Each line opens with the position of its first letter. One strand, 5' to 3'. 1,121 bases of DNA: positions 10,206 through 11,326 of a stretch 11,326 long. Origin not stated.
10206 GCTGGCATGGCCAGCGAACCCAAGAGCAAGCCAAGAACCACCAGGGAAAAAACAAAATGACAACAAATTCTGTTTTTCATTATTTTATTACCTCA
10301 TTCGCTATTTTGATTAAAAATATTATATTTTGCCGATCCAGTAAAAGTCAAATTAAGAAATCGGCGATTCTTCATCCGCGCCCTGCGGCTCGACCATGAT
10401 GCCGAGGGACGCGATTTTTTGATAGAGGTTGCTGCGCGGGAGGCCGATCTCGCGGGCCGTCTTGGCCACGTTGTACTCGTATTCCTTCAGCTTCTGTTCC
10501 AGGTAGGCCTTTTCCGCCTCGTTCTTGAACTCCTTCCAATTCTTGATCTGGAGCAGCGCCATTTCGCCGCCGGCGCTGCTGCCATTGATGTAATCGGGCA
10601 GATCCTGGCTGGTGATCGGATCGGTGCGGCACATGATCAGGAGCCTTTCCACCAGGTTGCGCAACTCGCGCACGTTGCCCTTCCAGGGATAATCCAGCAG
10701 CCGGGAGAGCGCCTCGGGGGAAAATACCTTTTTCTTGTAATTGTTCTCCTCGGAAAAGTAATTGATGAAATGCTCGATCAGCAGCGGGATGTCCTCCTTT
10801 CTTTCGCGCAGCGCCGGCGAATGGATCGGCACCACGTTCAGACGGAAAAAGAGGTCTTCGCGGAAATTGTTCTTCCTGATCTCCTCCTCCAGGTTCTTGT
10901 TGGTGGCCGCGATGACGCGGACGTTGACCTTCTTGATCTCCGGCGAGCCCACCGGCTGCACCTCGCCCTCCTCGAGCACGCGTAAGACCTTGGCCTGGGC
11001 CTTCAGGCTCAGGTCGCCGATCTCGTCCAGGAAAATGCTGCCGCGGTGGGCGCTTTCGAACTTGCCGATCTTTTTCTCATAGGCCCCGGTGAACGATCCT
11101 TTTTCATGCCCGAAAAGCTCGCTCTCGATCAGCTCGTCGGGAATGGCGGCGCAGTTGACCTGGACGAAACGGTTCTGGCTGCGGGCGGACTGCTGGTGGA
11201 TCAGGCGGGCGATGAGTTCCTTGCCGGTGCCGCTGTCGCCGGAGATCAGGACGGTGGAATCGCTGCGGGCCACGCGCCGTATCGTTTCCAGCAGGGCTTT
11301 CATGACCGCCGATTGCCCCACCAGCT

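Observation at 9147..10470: Direct repeats of a sigma-54-activator 3' end / rnpB 5' end flank the ComEA-like cassette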

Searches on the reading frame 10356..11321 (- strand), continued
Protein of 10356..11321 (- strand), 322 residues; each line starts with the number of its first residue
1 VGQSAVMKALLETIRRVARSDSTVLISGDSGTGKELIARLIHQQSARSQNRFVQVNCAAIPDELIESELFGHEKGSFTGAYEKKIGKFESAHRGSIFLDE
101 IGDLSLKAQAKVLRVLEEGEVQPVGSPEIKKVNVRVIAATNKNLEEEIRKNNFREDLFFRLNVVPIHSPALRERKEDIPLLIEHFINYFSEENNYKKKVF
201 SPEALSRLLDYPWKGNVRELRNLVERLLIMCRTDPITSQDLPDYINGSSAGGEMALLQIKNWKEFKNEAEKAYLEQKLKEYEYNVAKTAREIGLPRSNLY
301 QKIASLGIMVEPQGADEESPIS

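Call 32: find_encoding_contigs(protein=P0002, flank=10000, max_places=4)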
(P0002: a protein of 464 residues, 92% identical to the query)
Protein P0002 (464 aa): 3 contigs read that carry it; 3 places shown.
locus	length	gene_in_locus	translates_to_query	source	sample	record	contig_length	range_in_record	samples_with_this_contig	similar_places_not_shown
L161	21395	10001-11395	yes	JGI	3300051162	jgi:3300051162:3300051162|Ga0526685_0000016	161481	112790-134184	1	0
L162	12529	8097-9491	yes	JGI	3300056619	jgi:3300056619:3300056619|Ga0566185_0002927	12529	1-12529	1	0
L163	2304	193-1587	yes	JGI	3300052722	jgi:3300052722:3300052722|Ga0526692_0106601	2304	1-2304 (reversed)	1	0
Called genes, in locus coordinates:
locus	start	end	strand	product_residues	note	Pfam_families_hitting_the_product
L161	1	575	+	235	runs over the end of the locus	PF03330:DPBB_1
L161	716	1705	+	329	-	PF00072:Response_reg, PF00990:GGDEF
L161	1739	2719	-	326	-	PF02729:OTCace_N, PF00185:OTCace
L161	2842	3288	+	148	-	PF00583:Acetyltransf_1, PF13673:Acetyltransf_10, PF13508:Acetyltransf_7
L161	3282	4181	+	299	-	PF09924:LPG_synthase_C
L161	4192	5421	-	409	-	-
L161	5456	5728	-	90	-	-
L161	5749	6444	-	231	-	PF13469:Sulfotransfer_3 (faint)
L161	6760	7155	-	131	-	PF04480:DUF559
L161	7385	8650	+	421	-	PF19289:PmbA_TldD_3rd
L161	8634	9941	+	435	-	PF19289:PmbA_TldD_3rd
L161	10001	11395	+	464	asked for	PF00072:Response_reg, PF00158:Sigma54_activat, PF13191:AAA_16, PF14532:Sigma54_activ_2, PF00004:AAA (weak), PF07724:AAA_2 (weak), PF07728:AAA_5 (weak), PF25601:AAA_lid_14, +1 more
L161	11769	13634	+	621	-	PF02927:CelD_N, PF00759:Glyco_hydro_9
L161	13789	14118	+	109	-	-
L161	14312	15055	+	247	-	PF02525:Flavodoxin_2, PF03358:FMN_red (faint)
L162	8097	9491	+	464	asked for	PF00072:Response_reg, PF00158:Sigma54_activat, PF13191:AAA_16, PF14532:Sigma54_activ_2, PF00004:AAA (weak), PF07724:AAA_2 (weak), PF07728:AAA_5 (weak), PF25601:AAA_lid_14, +1 more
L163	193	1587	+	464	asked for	PF00072:Response_reg, PF00158:Sigma54_activat, PF13191:AAA_16, PF14532:Sigma54_activ_2, PF00004:AAA (weak), PF07724:AAA_2 (weak), PF07728:AAA_5 (weak), PF25601:AAA_lid_14, +1 more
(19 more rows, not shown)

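Call 33: find_encoding_contigs(protein=P0003, flank=10000, max_places=3)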
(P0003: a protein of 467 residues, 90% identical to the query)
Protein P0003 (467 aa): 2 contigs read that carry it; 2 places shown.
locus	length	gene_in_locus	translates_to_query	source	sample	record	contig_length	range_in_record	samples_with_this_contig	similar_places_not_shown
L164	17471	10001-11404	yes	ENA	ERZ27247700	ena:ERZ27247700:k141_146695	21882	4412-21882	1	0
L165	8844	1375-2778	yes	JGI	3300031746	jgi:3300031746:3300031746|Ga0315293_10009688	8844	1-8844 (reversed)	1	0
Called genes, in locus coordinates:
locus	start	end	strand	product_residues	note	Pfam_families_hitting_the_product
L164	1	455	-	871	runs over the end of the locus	PF01411:tRNA-synt_2c, PF07973:tRNA_SAD, PF02272:DHHA1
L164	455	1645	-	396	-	PF00437:T2SSE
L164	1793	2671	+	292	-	PF03330:DPBB_1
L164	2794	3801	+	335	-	PF00072:Response_reg, PF00990:GGDEF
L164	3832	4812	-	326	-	PF02729:OTCace_N, PF00185:OTCace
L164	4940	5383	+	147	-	PF00583:Acetyltransf_1, PF13673:Acetyltransf_10, PF13508:Acetyltransf_7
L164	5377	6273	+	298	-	PF09924:LPG_synthase_C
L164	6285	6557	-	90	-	-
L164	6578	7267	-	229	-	PF13469:Sulfotransfer_3 (faint)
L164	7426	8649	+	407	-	PF19289:PmbA_TldD_3rd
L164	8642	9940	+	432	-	PF19289:PmbA_TldD_3rd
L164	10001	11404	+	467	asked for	PF00072:Response_reg, PF00158:Sigma54_activat, PF13191:AAA_16, PF14532:Sigma54_activ_2, PF07724:AAA_2 (weak), PF00004:AAA (weak), PF07728:AAA_5 (weak), PF25601:AAA_lid_14, +1 more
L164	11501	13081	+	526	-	-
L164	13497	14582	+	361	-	PF04773:FecR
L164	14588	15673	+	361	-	-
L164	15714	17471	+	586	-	?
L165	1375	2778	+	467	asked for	PF00072:Response_reg, PF00158:Sigma54_activat, PF13191:AAA_16, PF14532:Sigma54_activ_2, PF07724:AAA_2 (weak), PF00004:AAA (weak), PF07728:AAA_5 (weak), PF25601:AAA_lid_14, +1 more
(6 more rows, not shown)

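Call 51: find_encoding_contigs(protein=P0009, flank=10000, max_places=2)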
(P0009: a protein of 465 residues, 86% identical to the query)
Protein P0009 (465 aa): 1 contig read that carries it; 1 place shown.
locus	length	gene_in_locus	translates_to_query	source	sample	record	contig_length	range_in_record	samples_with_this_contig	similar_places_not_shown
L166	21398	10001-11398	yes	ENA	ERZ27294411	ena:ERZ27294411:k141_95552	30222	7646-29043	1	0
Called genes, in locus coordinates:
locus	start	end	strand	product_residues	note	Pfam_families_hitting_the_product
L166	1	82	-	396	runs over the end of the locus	PF00437:T2SSE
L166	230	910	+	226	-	PF03330:DPBB_1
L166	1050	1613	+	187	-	PF00072:Response_reg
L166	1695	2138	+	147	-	PF00990:GGDEF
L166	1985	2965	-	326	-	PF02729:OTCace_N, PF00185:OTCace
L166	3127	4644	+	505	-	PF02225:PA (weak), PF16254:DUF4910, PF04389:Peptidase_M28, PF01546:Peptidase_M20 (weak)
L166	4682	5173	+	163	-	PF00583:Acetyltransf_1, PF13673:Acetyltransf_10, PF13508:Acetyltransf_7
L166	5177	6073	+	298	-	PF09924:LPG_synthase_C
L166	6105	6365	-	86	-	-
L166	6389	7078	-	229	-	PF00685:Sulfotransfer_1 (weak), PF13469:Sulfotransfer_3 (faint)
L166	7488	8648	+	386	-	PF19289:PmbA_TldD_3rd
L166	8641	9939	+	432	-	PF19289:PmbA_TldD_3rd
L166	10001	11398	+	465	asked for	PF00072:Response_reg, PF00158:Sigma54_activat, PF13191:AAA_16 (weak), PF14532:Sigma54_activ_2, PF00004:AAA (weak), PF07724:AAA_2 (weak), PF25601:AAA_lid_14, PF02954:HTH_8, +1 more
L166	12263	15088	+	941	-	PF13620:CarboxypepD_reg, PF13715:CarbopepD_reg_2, PF25183:OMP_b-brl_4, PF00593:TonB_dep_Rec_b-barrel, PF25183:OMP_b-brl_4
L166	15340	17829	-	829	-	PF00884:Sulfatase, PF01663:Phosphodiest, PF16347:SGSH_C, PF13429:TPR_15 (weak), PF14559:TPR_19 (weak), PF14559:TPR_19 (weak), PF16918:PknG_TPR (weak), PF23914:TPR_CcmH_CycH (weak), +13 more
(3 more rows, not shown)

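Call 52: find_encoding_contigs(protein=P0010, flank=10000, max_places=2)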
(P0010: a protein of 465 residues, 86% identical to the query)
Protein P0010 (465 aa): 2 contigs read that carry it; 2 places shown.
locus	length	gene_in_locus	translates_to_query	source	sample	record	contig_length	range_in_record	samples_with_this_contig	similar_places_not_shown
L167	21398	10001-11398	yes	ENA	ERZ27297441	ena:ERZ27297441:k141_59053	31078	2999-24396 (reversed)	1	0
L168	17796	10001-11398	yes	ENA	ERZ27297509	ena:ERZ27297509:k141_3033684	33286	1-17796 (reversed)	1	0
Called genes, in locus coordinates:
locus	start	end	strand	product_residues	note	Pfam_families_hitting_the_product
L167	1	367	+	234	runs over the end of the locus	PF03330:DPBB_1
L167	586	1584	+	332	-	PF00072:Response_reg, PF00990:GGDEF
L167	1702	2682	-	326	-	PF02729:OTCace_N, PF00185:OTCace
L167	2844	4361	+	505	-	PF02225:PA (weak), PF16254:DUF4910 (weak), PF04389:Peptidase_M28, PF01546:Peptidase_M20 (weak)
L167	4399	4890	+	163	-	PF00583:Acetyltransf_1, PF13673:Acetyltransf_10, PF13508:Acetyltransf_7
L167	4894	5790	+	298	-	PF09924:LPG_synthase_C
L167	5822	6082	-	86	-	-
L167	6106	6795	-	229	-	PF13469:Sulfotransfer_3 (faint)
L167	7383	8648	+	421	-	PF19289:PmbA_TldD_3rd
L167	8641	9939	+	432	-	PF19289:PmbA_TldD_3rd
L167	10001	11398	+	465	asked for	PF00072:Response_reg, PF00158:Sigma54_activat, PF13191:AAA_16 (weak), PF14532:Sigma54_activ_2, PF00004:AAA (weak), PF07724:AAA_2 (weak), PF07728:AAA_5 (weak), PF25601:AAA_lid_14, +1 more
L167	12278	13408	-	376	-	PF01103:Omp85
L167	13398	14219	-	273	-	PF00590:TP_methylase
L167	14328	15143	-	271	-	PF02540:NAD_synthase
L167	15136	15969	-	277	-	PF00795:CN_hydrolase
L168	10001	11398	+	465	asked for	PF00072:Response_reg, PF00158:Sigma54_activat, PF13191:AAA_16 (weak), PF14532:Sigma54_activ_2, PF00004:AAA (weak), PF07724:AAA_2 (weak), PF07728:AAA_5 (weak), PF25601:AAA_lid_14, +1 more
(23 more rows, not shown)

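Call 53: find_encoding_contigs(protein=P0015, flank=10000, max_places=2)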
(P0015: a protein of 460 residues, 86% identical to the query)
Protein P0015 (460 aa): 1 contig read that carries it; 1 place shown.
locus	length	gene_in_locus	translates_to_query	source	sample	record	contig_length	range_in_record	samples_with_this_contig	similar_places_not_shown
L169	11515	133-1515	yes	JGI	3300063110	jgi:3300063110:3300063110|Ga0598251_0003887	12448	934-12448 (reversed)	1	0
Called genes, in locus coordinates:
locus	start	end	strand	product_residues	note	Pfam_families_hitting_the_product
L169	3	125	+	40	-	?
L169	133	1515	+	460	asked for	PF00072:Response_reg, PF00158:Sigma54_activat, PF13191:AAA_16 (weak), PF14532:Sigma54_activ_2, PF00004:AAA (weak), PF07728:AAA_5 (weak), PF25601:AAA_lid_14, PF02954:HTH_8 (weak)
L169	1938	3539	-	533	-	PF12796:Ank_2, PF13637:Ank_4, PF12796:Ank_2, PF13857:Ank_5, PF00023:Ank (weak), PF13637:Ank_4, PF13857:Ank_5, PF12796:Ank_2, +6 more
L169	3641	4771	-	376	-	PF01103:Omp85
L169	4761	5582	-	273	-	PF00590:TP_methylase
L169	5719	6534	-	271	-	PF02540:NAD_synthase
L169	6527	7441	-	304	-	PF00795:CN_hydrolase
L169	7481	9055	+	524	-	PF13084:DUF3943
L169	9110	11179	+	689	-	PF19313:DUF5916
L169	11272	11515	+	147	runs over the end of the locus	PF08821:CGGC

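Call 66: find_encoding_contigs(protein=P0006, flank=8000, max_places=3)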
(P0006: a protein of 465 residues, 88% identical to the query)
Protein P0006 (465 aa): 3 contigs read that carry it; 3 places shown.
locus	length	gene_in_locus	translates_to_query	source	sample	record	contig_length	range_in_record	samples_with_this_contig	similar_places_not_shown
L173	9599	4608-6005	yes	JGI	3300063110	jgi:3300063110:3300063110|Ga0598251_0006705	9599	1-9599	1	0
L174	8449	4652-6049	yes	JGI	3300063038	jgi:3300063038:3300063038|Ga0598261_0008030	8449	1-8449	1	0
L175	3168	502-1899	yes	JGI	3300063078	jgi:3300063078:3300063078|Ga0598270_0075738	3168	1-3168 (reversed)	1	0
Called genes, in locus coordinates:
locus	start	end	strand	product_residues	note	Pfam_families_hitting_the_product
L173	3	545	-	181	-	?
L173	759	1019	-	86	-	-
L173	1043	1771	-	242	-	PF00685:Sulfotransfer_1 (weak), PF13469:Sulfotransfer_3 (faint)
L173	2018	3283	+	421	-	PF19289:PmbA_TldD_3rd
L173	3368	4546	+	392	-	PF19289:PmbA_TldD_3rd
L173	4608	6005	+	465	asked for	PF00072:Response_reg, PF00158:Sigma54_activat, PF13191:AAA_16 (weak), PF14532:Sigma54_activ_2, PF00004:AAA (weak), PF07724:AAA_2 (weak), PF07728:AAA_5 (weak), PF25601:AAA_lid_14, +1 more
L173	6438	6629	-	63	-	-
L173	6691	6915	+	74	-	PF18993:Rv0078B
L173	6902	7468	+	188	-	-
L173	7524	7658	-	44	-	-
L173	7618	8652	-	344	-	PF01103:Omp85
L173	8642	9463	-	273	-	PF00590:TP_methylase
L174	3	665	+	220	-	?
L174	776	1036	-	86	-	-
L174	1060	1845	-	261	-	PF00685:Sulfotransfer_1 (weak), PF13469:Sulfotransfer_3 (faint)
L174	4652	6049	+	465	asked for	PF00072:Response_reg, PF00158:Sigma54_activat, PF13191:AAA_16 (weak), PF14532:Sigma54_activ_2, PF00004:AAA (weak), PF07724:AAA_2 (weak), PF07728:AAA_5 (weak), PF25601:AAA_lid_14, +1 more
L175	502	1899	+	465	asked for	PF00072:Response_reg, PF00158:Sigma54_activat, PF13191:AAA_16 (weak), PF14532:Sigma54_activ_2, PF00004:AAA (weak), PF07724:AAA_2 (weak), PF07728:AAA_5 (weak), PF25601:AAA_lid_14, +1 more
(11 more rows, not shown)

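Call 67: find_encoding_contigs(protein=P0005, flank=8000, max_places=3)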
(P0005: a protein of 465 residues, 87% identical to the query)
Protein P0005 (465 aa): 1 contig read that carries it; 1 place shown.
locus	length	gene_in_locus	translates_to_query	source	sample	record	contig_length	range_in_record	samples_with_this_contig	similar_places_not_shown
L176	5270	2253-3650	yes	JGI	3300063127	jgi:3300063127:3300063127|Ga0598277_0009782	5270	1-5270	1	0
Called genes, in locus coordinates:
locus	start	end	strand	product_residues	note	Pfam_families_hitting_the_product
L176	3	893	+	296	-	?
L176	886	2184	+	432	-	PF19289:PmbA_TldD_3rd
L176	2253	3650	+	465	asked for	PF00072:Response_reg, PF00158:Sigma54_activat, PF13191:AAA_16, PF14532:Sigma54_activ_2, PF00004:AAA (weak), PF07724:AAA_2 (weak), PF07728:AAA_5 (weak), PF25601:AAA_lid_14, +1 more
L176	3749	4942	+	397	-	-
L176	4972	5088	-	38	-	-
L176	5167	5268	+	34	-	?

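Call 68: find_encoding_contigs(protein=P0008, flank=8000, max_places=3)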
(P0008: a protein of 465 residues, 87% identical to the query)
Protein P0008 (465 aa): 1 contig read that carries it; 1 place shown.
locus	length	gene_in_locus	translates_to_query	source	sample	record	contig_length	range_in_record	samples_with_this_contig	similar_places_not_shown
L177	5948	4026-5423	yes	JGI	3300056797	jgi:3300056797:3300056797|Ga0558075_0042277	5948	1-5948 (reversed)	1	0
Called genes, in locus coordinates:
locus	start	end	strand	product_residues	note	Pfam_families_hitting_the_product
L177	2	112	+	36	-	?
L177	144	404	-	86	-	-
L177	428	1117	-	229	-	PF00685:Sulfotransfer_1 (weak), PF13469:Sulfotransfer_3 (faint)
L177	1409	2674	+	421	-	PF19289:PmbA_TldD_3rd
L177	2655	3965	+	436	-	PF19289:PmbA_TldD_3rd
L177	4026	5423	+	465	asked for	PF00072:Response_reg, PF00158:Sigma54_activat, PF13191:AAA_16 (weak), PF14532:Sigma54_activ_2, PF00004:AAA (weak), PF07724:AAA_2 (weak), PF25601:AAA_lid_14, PF02954:HTH_8, +1 more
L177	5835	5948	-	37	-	?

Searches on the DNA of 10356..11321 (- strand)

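Call 10: search_rna_families(sources=[L001, L002, L003, L004, L005, L006, L007, L008, L009, L010, L011, L012, L013, L014, L037], threshold=gathering)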
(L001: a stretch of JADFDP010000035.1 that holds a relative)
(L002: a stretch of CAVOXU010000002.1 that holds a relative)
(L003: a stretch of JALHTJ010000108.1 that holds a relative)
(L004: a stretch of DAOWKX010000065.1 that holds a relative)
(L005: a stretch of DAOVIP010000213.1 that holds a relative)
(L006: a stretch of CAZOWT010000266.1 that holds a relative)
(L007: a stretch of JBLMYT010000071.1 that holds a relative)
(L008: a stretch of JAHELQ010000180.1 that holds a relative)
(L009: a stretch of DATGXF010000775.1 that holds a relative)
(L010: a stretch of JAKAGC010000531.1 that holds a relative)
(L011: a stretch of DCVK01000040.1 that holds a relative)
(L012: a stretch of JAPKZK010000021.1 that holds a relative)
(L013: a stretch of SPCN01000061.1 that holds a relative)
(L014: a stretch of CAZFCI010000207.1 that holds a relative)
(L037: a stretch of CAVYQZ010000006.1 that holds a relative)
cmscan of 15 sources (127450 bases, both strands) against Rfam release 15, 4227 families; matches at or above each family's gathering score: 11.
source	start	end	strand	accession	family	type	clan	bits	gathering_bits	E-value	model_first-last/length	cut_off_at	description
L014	1853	2246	+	RF00010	RNaseP_bact_a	Gene; ribozyme;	CL00002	300.5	100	4.6e-97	1-367/367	no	Bacterial RNase P class A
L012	6945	7323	+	RF00010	RNaseP_bact_a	Gene; ribozyme;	CL00002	279.7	100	5.5e-90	1-367/367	no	Bacterial RNase P class A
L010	2855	3225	+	RF00010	RNaseP_bact_a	Gene; ribozyme;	CL00002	277.8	100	2.4e-89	1-367/367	no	Bacterial RNase P class A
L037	7561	7928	+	RF00010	RNaseP_bact_a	Gene; ribozyme;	CL00002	272.6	100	1.4e-87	1-367/367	no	Bacterial RNase P class A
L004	6942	7332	+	RF00010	RNaseP_bact_a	Gene; ribozyme;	CL00002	271.8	100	2.5e-87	1-367/367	no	Bacterial RNase P class A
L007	6951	7332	+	RF00010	RNaseP_bact_a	Gene; ribozyme;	CL00002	268.9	100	2.4e-86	1-367/367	no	Bacterial RNase P class A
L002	8107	8476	+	RF00010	RNaseP_bact_a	Gene; ribozyme;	CL00002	267.9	100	5.5e-86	1-367/367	no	Bacterial RNase P class A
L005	2295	2681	+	RF00010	RNaseP_bact_a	Gene; ribozyme;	CL00002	266.7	100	1.4e-85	1-367/367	no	Bacterial RNase P class A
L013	8107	8476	+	RF00010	RNaseP_bact_a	Gene; ribozyme;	CL00002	263.2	100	2.1e-84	1-367/367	no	Bacterial RNase P class A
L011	6942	7307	+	RF00010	RNaseP_bact_a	Gene; ribozyme;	CL00002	257.7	100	1.5e-82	1-367/367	no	Bacterial RNase P class A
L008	6942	7324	+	RF00010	RNaseP_bact_a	Gene; ribozyme;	CL00002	244.6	100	4.3e-78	1-367/367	no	Bacterial RNase P class A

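Call 35: search_rna_families(sources=[L112, L135, L160, L052, L113, L093, L100, L127, L119, L105, L016, L045, L161, L164], threshold=gathering)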
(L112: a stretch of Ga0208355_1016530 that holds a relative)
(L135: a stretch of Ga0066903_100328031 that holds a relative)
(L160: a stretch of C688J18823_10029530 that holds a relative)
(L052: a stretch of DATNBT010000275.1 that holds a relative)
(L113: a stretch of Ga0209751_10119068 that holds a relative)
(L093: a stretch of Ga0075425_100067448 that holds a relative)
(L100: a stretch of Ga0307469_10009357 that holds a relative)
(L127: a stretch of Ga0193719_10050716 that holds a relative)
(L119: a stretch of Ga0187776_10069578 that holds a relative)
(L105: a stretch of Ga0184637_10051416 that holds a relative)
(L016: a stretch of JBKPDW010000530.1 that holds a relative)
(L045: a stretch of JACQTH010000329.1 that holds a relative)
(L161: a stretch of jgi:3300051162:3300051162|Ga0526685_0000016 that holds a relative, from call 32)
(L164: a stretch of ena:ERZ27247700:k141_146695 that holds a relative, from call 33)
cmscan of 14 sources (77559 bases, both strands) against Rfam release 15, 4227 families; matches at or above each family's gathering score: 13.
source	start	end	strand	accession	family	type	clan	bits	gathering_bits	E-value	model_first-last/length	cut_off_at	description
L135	1533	1904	+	RF00010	RNaseP_bact_a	Gene; ribozyme;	CL00002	314.1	100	7.3e-102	1-367/367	no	Bacterial RNase P class A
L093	2125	2551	+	RF00010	RNaseP_bact_a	Gene; ribozyme;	CL00002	287.7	100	6.6e-93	1-367/367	no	Bacterial RNase P class A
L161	11365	11731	+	RF00010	RNaseP_bact_a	Gene; ribozyme;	CL00002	265.2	100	2.8e-85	1-367/367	no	Bacterial RNase P class A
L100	3525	3986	+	RF00010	RNaseP_bact_a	Gene; ribozyme;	CL00002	256.9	100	1.8e-82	1-367/367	no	Bacterial RNase P class A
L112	1845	2277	+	RF00010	RNaseP_bact_a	Gene; ribozyme;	CL00002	251.8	100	9.1e-81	1-363/367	no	Bacterial RNase P class A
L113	1906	2285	+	RF00010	RNaseP_bact_a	Gene; ribozyme;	CL00002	249.6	100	5.1e-80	1-331/367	3'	Bacterial RNase P class A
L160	2283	2722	+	RF00010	RNaseP_bact_a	Gene; ribozyme;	CL00002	248.5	100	1.3e-79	1-367/367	no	Bacterial RNase P class A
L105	1942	2411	+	RF00010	RNaseP_bact_a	Gene; ribozyme;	CL00002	235.3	100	3.6e-75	1-367/367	no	Bacterial RNase P class A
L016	3495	3991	+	RF00010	RNaseP_bact_a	Gene; ribozyme;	CL00002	224.7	100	1.4e-71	1-367/367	no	Bacterial RNase P class A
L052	2028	2310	+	RF00010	RNaseP_bact_a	Gene; ribozyme;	CL00002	218.5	100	1.9e-69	1-283/367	3'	Bacterial RNase P class A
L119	1758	2037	+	RF00010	RNaseP_bact_a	Gene; ribozyme;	CL00002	181.7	100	5.7e-57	1-259/367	3'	Bacterial RNase P class A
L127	1523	1797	+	RF00010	RNaseP_bact_a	Gene; ribozyme;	CL00002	178.4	100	7e-56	1-249/367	3'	Bacterial RNase P class A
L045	5980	6144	+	RF00010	RNaseP_bact_a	Gene; ribozyme;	CL00002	101.4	100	9.1e-30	1-145/367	3'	Bacterial RNase P class A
